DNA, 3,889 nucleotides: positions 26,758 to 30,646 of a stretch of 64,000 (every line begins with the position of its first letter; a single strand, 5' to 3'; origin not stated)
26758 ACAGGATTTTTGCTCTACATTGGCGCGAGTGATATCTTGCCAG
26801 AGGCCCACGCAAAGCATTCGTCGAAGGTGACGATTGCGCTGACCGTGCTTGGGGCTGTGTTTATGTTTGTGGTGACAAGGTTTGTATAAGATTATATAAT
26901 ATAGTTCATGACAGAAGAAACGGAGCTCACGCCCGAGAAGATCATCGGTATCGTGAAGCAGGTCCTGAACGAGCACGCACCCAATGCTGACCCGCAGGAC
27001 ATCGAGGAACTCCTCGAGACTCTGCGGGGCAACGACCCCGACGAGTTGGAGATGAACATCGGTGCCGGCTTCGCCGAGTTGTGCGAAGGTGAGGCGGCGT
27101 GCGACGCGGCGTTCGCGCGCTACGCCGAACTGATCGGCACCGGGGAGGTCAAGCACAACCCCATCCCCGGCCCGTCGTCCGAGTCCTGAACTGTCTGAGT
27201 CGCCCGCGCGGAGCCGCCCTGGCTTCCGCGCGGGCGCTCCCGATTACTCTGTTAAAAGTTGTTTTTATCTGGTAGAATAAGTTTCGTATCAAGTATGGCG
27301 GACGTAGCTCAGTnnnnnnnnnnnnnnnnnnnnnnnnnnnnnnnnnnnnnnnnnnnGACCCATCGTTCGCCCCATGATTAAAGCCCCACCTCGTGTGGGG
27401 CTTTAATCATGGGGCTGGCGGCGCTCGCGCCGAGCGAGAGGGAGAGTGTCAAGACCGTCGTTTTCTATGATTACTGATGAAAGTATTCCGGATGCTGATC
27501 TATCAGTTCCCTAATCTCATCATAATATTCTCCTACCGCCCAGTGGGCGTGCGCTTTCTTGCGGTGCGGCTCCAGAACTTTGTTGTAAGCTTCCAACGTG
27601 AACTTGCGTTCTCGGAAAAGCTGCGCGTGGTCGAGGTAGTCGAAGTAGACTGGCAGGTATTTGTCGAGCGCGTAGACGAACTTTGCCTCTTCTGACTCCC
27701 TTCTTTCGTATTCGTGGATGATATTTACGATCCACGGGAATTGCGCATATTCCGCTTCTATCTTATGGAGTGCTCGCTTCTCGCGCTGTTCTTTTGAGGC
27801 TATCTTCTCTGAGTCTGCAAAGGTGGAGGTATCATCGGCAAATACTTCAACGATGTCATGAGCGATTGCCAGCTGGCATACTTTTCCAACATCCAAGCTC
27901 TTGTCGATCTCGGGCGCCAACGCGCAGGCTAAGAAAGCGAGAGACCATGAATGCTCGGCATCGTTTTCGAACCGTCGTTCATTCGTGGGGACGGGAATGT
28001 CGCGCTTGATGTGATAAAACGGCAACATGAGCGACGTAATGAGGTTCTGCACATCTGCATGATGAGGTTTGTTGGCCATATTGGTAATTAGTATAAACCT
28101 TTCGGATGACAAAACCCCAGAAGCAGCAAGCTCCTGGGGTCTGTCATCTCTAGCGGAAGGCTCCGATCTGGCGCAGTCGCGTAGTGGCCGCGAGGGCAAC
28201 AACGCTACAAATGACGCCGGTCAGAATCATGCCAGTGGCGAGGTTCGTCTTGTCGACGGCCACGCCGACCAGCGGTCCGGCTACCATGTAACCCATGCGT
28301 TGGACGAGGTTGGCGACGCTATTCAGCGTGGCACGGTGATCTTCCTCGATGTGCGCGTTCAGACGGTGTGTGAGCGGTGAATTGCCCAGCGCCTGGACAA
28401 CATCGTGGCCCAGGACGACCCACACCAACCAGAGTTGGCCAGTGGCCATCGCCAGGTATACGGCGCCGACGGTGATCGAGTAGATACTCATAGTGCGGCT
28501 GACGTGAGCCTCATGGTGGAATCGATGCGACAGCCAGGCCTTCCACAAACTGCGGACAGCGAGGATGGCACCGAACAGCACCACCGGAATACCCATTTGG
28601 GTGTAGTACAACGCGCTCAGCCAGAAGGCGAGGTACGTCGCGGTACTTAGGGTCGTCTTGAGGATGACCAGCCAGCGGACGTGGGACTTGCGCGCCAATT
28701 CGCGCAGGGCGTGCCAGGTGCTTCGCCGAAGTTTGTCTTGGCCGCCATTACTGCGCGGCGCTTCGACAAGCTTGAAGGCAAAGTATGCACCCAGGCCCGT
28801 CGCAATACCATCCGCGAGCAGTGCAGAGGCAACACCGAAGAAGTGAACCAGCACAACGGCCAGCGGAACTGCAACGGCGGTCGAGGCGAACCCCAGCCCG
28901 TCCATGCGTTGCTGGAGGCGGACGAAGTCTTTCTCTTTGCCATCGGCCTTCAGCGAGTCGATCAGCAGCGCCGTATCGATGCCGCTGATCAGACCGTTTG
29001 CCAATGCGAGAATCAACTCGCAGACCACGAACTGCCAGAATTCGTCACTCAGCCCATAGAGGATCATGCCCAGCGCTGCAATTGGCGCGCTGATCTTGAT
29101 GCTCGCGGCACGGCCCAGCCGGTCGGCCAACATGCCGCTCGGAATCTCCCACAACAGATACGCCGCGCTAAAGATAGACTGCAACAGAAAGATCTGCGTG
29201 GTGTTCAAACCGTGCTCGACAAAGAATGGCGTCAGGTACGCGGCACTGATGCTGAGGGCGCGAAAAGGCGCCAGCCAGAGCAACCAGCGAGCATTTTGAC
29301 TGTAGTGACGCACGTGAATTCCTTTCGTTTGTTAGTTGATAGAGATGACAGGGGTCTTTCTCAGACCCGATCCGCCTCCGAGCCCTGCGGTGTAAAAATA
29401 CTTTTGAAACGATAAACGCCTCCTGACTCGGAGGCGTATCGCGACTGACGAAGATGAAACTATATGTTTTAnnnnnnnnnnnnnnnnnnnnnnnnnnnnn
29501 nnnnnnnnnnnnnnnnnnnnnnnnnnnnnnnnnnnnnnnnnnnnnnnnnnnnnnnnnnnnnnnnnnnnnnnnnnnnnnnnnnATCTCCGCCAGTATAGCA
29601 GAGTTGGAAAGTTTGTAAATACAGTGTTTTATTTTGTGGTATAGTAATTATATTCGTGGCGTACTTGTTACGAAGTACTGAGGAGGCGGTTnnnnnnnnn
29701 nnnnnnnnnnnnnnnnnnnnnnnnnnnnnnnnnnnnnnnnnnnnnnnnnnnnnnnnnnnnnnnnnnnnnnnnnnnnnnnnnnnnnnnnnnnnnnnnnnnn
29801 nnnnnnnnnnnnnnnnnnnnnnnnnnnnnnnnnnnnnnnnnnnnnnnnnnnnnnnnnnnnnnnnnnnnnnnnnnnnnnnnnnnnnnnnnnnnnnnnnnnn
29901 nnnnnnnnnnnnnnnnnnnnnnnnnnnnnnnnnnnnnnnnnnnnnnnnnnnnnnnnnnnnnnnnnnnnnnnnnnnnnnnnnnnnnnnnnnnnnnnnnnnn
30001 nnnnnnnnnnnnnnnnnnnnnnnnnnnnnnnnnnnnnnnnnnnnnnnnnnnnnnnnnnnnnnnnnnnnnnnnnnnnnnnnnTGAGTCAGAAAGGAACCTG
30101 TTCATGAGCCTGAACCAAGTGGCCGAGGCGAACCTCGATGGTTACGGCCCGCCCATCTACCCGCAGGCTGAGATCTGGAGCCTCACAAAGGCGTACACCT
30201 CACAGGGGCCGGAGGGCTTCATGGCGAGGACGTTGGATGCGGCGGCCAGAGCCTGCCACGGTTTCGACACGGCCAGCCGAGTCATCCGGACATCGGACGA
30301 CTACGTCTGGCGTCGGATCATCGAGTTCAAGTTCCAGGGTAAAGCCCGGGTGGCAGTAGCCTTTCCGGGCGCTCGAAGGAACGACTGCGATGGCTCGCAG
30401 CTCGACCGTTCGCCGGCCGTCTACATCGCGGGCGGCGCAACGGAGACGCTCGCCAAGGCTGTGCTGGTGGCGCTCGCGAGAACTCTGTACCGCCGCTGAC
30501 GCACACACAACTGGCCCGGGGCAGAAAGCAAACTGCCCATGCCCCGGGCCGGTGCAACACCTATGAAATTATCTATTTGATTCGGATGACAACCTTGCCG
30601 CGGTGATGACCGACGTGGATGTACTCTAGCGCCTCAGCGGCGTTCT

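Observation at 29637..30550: Tandem pair of ~130-aa high-GC3 paralogues (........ family) in one operon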

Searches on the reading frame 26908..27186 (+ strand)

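Call 96: search_protein_families(library=pfam, proteins=[window:26908-27186:+], max_evalue=10)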
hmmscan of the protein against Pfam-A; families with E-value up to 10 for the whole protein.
window:26908-27186:+ (93 aa): 3 families
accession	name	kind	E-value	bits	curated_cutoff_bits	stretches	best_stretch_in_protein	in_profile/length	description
PF21917.1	NMB0537_N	-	0.11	12.6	23.9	1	28-40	2-14/36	N-terminal region of NMB0537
PF08352.17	oligo_HPY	-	0.15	12.9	27.1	1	20-60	21-59/65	Oligopeptide/dipeptide transporter, C-terminal region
PF03368.19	Dicer_dimer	-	0.2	12.2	23.7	1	58-87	55-84/89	Dicer dimerisation domain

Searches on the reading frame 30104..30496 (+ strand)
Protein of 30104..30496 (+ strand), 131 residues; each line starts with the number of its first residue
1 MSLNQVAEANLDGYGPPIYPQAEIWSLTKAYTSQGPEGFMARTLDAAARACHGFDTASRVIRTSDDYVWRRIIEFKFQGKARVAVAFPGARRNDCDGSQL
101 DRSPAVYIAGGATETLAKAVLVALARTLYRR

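Call 7: search_protein_families(library=pfam, proteins=[window:30104-30496:+], max_evalue=10)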
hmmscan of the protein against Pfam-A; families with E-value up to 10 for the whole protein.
window:30104-30496:+ (131 aa): 0 families

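Call 8: search_protein_families(library=ncbifam, proteins=[window:30104-30496:+], max_evalue=10)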
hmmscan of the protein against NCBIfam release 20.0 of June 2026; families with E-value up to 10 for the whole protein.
window:30104-30496:+ (131 aa): 0 families

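Call 12: find_homologous_proteins(query=window:30104-30496:+, max_evalue=0.01)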
Query window:30104-30496:+ (131 aa): 4 proteins with E <= 0.01 among 309 candidates.
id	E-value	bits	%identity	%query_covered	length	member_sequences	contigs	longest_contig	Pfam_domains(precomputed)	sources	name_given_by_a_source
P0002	1.7e-81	288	100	100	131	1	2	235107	-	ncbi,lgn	-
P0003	8.5e-43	163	64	98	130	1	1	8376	-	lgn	-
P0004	3.4e-21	93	59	66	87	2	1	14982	-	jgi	jgi:hypothetical protein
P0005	2.4e-14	71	60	56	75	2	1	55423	-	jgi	jgi:hypothetical protein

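Call 15: find_encoding_contigs(protein=P0003, flank=10000)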
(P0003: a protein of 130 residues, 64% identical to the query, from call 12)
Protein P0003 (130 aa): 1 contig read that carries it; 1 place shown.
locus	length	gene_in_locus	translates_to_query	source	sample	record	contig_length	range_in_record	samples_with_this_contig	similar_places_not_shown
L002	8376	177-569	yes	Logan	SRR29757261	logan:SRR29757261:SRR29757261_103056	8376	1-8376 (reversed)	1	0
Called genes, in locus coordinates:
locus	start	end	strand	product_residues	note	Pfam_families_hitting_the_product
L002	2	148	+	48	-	?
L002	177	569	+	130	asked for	-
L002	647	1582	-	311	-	PF08240:ADH_N, PF00107:ADH_zinc_N, PF13602:ADH_zinc_N_2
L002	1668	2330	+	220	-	PF04203:Sortase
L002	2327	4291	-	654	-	PF17957:Big_7, PF01522:Polysacc_deac_1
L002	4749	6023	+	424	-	PF13506:Glyco_transf_21, PF00535:Glycos_transf_2, PF01644:Chitin_synth_1 (faint), PF10111:Glyco_tranf_2_2, PF13641:Glyco_tranf_2_3, PF13632:Glyco_trans_2_3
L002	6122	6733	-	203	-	PF04203:Sortase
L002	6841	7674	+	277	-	-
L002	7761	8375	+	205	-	?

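Call 16: find_encoding_contigs(protein=P0004, flank=10000)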
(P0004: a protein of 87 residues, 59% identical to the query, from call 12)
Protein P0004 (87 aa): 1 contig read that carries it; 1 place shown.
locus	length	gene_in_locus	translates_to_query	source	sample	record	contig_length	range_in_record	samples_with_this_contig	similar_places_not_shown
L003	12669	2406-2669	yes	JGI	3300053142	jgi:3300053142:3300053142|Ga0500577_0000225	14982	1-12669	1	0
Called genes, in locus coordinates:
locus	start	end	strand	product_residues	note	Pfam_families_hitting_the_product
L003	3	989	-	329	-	?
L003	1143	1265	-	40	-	-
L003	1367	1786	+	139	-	-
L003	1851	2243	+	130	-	-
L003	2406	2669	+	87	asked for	-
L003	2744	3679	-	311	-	PF08240:ADH_N, PF00107:ADH_zinc_N, PF13602:ADH_zinc_N_2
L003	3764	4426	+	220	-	PF04203:Sortase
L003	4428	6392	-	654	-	PF17957:Big_7, PF01522:Polysacc_deac_1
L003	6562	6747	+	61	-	-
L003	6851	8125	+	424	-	PF13506:Glyco_transf_21, PF00535:Glycos_transf_2, PF01644:Chitin_synth_1 (faint), PF10111:Glyco_tranf_2_2, PF13641:Glyco_tranf_2_3, PF13632:Glyco_trans_2_3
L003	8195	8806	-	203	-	PF04203:Sortase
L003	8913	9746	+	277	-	-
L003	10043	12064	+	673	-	-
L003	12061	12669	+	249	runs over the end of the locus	PF01510:Amidase_2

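Call 17: find_encoding_contigs(protein=P0005, flank=10000)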
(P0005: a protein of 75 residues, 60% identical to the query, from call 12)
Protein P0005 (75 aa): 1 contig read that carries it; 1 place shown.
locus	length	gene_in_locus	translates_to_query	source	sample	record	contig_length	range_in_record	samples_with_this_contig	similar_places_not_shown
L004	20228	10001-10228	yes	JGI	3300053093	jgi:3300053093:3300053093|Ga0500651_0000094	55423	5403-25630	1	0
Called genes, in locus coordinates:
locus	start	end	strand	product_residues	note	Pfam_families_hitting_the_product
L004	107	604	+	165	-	-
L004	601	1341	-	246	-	-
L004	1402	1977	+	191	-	PF00702:Hydrolase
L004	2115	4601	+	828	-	PF17957:Big_7, PF13229:Beta_helix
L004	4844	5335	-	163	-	-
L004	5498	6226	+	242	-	PF02535:Zip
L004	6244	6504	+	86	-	-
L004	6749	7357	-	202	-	PF13023:HD_3, PF12917:YfbR-like (weak), PF01966:HD (weak)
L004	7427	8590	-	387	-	PF07690:MFS_1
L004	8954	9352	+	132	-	-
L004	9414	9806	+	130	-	-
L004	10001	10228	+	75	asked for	-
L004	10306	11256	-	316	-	PF08240:ADH_N, PF00107:ADH_zinc_N, PF13602:ADH_zinc_N_2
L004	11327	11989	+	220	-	PF04203:Sortase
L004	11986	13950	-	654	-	PF17957:Big_7, PF01522:Polysacc_deac_1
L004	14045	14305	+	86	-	-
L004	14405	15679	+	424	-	PF13506:Glyco_transf_21, PF00535:Glycos_transf_2, PF01644:Chitin_synth_1 (faint), PF10111:Glyco_tranf_2_2, PF13641:Glyco_tranf_2_3, PF13632:Glyco_trans_2_3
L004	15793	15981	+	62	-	-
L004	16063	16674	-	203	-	PF04203:Sortase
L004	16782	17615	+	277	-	-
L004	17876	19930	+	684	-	PF02018:CBM_4_9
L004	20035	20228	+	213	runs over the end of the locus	PF01510:Amidase_2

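Call 34: find_related_loci(query=P0002, collection=genome_contigs, flank=6000)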
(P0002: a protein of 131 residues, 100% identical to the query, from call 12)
Query P0002 (131 aa) in genome_contigs; peptide patterns used: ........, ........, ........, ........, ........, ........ (x = any residue, [..] = any of these).
90 stretches matched a pattern, but none encodes a relative of the query by tblastn (E <= 1e-3).
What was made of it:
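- Tried and rejected: A single-protein scan of GTDB genomes found nothing (call 34).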

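Call 71: search_protein_families(library=padloc, proteins=[P0002], max_evalue=0.1)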
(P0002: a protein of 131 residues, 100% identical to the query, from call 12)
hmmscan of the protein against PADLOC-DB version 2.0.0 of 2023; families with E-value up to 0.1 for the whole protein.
P0002 (131 aa): 0 families

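Call 72: search_protein_families(library=phrogs, proteins=[P0002], max_evalue=0.1)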
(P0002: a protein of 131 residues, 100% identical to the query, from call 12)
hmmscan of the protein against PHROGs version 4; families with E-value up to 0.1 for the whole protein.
P0002 (131 aa): 0 families

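Call 86: predict_structure(alignment_id=A8)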
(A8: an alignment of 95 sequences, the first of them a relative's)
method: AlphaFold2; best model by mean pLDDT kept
length: 131 residues; sequences in the alignment: 95
mean_pLDDT: 93.5   pTM: 0.89
mean pLDDT of the five models: 93.5, 92.9, 92.8, 92.3, 91.2
residues with pLDDT >= 90: 113; 70-90: 11; 50-70: 7; < 50: 0
segments of 3 or more residues with pLDDT < 50: none
pLDDT, mean of each block of 10 residues (from residue 1): 85 98 97 92 97 95 96 96 96 71 97 98 98 91
secondary structure, 60 per line:
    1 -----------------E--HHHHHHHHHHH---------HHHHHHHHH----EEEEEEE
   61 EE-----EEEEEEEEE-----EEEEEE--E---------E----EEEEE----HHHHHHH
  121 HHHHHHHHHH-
elements in order: H21-31 H41-49 E54-62 E68-76 E82-87 E105-109 H114-130

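Call 89: fold_search(model_id=the predicted structure, library=pdb)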
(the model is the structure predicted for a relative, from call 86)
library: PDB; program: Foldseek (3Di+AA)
matches with E <= 10: 475; with E <= 0.001: 0
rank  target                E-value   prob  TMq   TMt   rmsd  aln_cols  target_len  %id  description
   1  5jo2_A                1.4e-01  0.11  0.23  0.18  15.8       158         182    9  Crystal structure of abscisic acid-bound abscisic acid receptor PYL3 in complex with type 2C protein phosphatase HAB1 (released 2016-09-07)
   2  8ovw_N                1.5e-01  0.30  0.31  0.13  11.4       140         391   15  Cryo-EM structure of CBF1-CCAN bound topologically to centromeric DNA (released 2023-08-09)
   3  9ix8_C                2.1e-01  0.35  0.32  0.12   8.0       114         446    9  Crystallization and structural characterization of phosphopentomutase from the hyperthermophilic archaeon Thermococcus (released 2024-12-18)
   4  4hjh_B                2.9e-01  0.18  0.28  0.11   7.6       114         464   16  Iodide SAD phased crystal structure of a phosphoglucomutase from Brucella melitensis complexed with glucose-6-phosphat (released 2012-11-21)
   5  4hjh_A                2.9e-01  0.16  0.27  0.11   7.7       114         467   16  Iodide SAD phased crystal structure of a phosphoglucomutase from Brucella melitensis complexed with glucose-6-phosphat (released 2012-11-21)
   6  2btf_P                3.1e-01  0.15  0.19  0.18   8.4        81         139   14  THE STRUCTURE OF CRYSTALLINE PROFILIN-BETA-ACTIN (released 1994-06-22)
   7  9ix8_D                3.7e-01  0.30  0.33  0.12   7.4       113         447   11  Crystallization and structural characterization of phosphopentomutase from the hyperthermophilic archaeon Thermococcus (released 2024-12-18)
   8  3uz0_B                3.7e-01  0.13  0.18  0.16  10.8        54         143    9  Crystal Structure of SpoIIIAH and SpoIIQ Complex (released 2012-03-21)
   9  4ds8_A                3.7e-01  0.08  0.25  0.20  11.7       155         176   12  Complex structure of abscisic acid receptor PYL3-(+)-ABA-HAB1 in the presence of Mn2+ (released 2012-06-06)
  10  4x1m                  4.0e-01  0.15  0.19  0.19   8.5        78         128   18  Structural basis for mutation-induced destabilization of Profilin 1 in ALS (released 2015-06-10)
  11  6ukp_A                4.2e-01  0.12  0.28  0.13  14.6       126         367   12  Apo mBcs1 (released 2020-02-12)
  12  5aq7_A                4.7e-01  0.13  0.19  0.08   6.6        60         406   20  DARPin-based Crystallization Chaperones exploit Molecular Geometry as a Screening Dimension in Protein Crystallography (released 2016-03-23)
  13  5yee_A                4.7e-01  0.06  0.20  0.19  14.6       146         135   11  Crystal structure of LokiProfilin1/Rabbit Actin Complex (released 2018-09-19)
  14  9env_B                5.4e-01  0.13  0.28  0.16  11.9       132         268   14  Apo GES-1 beta-Lactamase Crystallised with Citric Acid (released 2025-03-26)
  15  6afm                  5.4e-01  0.08  0.21  0.12  12.1       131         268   14  Crystal structure of class A b-lactamase, PenL, variant Cys69Tyr, from Burkholderia thailandensis (released 2020-01-15)
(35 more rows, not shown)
